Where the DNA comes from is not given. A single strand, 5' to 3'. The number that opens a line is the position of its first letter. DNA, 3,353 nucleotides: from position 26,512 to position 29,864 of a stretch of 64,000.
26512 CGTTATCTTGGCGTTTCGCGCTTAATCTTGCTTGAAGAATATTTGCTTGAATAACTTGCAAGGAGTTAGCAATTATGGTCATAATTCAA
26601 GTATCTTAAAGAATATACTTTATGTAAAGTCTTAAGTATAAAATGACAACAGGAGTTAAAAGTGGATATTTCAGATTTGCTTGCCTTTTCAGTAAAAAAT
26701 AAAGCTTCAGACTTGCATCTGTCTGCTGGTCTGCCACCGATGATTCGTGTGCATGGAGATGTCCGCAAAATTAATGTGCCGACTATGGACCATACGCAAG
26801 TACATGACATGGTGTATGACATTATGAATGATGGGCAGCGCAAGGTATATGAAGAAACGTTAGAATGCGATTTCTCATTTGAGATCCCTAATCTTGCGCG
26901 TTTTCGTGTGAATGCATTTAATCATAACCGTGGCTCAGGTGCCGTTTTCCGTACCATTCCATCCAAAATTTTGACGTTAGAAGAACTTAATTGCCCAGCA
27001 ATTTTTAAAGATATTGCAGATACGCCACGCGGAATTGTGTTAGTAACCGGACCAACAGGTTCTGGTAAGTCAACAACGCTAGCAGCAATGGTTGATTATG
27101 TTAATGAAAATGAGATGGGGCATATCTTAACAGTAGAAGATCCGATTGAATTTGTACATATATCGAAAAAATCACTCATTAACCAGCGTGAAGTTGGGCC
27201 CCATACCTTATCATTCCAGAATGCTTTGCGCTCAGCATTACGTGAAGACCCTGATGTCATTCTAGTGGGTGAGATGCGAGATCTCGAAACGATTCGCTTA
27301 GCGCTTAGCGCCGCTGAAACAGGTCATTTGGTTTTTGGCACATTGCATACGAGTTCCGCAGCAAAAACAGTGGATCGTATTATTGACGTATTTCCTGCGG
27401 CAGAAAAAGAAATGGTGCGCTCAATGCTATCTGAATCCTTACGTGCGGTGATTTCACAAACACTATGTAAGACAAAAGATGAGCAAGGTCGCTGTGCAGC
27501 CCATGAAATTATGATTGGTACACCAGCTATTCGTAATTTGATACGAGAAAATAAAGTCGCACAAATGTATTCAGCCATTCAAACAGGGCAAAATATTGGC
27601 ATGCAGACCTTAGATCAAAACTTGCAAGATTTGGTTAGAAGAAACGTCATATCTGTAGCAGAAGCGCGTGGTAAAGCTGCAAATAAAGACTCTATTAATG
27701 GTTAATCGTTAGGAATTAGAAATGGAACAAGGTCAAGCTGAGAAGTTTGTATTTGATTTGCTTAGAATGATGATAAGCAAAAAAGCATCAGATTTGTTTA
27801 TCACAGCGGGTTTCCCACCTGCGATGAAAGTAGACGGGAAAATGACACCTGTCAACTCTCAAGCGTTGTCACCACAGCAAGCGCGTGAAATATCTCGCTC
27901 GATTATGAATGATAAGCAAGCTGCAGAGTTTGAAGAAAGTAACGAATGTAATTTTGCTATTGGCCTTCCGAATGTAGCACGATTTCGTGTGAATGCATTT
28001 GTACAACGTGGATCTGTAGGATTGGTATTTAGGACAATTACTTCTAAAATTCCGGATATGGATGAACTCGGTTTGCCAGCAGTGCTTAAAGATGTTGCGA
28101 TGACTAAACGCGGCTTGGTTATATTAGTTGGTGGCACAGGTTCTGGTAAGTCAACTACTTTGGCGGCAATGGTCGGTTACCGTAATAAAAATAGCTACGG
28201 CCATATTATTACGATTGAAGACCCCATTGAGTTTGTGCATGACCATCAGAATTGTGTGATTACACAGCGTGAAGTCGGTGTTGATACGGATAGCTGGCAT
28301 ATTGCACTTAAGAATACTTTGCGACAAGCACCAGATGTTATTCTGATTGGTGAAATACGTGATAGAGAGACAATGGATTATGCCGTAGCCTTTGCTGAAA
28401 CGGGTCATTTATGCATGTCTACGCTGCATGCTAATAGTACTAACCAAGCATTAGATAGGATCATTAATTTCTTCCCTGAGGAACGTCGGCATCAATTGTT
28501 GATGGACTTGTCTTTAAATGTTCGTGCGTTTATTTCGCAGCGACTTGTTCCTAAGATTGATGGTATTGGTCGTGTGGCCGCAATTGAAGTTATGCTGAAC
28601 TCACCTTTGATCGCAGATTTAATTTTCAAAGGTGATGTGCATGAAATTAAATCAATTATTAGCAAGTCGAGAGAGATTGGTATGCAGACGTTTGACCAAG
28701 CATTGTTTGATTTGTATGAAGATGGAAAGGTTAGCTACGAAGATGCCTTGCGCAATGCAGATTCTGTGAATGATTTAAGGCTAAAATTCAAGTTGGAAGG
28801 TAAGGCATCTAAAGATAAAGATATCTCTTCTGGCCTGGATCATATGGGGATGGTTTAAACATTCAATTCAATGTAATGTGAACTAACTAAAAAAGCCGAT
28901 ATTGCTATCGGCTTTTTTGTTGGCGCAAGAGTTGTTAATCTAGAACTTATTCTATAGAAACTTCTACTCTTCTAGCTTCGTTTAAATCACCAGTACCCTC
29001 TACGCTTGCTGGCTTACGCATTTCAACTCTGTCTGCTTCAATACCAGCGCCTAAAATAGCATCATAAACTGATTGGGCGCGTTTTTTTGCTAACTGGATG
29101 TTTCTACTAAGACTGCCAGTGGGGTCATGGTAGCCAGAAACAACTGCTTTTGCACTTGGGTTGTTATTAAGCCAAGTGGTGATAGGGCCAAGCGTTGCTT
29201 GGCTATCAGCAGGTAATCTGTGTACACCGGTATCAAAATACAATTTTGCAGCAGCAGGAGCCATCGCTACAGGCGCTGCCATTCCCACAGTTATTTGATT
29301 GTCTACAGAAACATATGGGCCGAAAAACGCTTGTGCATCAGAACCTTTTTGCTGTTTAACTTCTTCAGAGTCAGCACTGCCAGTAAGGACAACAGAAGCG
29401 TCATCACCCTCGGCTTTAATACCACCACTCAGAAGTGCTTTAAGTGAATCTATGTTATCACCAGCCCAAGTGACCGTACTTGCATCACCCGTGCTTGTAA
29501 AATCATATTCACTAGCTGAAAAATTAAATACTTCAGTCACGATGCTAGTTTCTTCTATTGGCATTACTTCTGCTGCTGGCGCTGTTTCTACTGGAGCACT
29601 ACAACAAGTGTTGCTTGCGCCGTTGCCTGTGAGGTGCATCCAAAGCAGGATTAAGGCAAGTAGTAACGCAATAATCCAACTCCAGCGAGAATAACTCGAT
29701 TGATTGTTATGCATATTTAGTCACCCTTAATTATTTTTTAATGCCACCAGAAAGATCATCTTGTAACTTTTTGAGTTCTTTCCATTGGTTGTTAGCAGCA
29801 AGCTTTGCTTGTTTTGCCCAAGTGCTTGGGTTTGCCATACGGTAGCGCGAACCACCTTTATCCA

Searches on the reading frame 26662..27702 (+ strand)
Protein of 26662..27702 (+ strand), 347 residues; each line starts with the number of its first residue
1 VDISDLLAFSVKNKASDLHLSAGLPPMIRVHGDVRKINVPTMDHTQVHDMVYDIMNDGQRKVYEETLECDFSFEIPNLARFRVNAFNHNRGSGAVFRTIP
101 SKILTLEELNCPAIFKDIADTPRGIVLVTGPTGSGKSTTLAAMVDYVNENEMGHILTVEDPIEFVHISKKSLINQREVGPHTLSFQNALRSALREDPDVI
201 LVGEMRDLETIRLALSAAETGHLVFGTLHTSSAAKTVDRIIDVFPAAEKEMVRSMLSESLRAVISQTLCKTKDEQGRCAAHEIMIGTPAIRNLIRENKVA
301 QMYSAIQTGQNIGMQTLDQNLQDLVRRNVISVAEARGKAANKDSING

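Call 55: search_protein_families(library=pfam, proteins=[window:26662-27702:+], max_evalue=0.00001)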
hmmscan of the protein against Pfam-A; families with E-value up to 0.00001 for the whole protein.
window:26662-27702:+ (347 aa): 1 family
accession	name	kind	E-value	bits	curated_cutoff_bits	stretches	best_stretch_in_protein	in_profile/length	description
PF00437.27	T2SSE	-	5.9e-53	180.3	24.9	1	10-326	19-331/370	Type II/IV secretion system protein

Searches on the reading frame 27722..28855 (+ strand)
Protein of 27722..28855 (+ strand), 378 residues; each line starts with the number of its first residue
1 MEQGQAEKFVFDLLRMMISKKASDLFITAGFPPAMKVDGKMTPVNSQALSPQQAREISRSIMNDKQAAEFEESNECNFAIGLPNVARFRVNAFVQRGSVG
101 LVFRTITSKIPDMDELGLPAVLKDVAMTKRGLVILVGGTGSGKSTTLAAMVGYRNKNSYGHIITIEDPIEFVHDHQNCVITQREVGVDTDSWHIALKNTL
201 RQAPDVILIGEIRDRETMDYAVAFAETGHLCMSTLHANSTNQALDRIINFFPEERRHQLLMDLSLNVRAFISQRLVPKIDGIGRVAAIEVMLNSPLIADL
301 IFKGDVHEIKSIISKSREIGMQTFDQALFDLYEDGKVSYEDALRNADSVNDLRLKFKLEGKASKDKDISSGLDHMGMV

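Call 55: search_protein_families(library=pfam, proteins=[window:27722-28855:+], max_evalue=0.00001)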
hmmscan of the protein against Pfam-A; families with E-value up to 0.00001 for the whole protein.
window:27722-28855:+ (378 aa): 1 family
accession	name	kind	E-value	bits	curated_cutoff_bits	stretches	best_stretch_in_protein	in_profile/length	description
PF00437.27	T2SSE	-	3.5e-44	151.4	24.9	1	4-284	6-286/370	Type II/IV secretion system protein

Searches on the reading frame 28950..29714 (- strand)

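Call 55: search_protein_families(library=pfam, proteins=[window:28950-29714:-], max_evalue=0.00001)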
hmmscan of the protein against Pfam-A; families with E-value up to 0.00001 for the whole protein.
window:28950-29714:- (255 aa): 1 family
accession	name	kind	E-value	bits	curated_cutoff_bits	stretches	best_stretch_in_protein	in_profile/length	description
PF00691.25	OmpA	-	6.4e-11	42.9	27.2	1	159-232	1-76/98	OmpA family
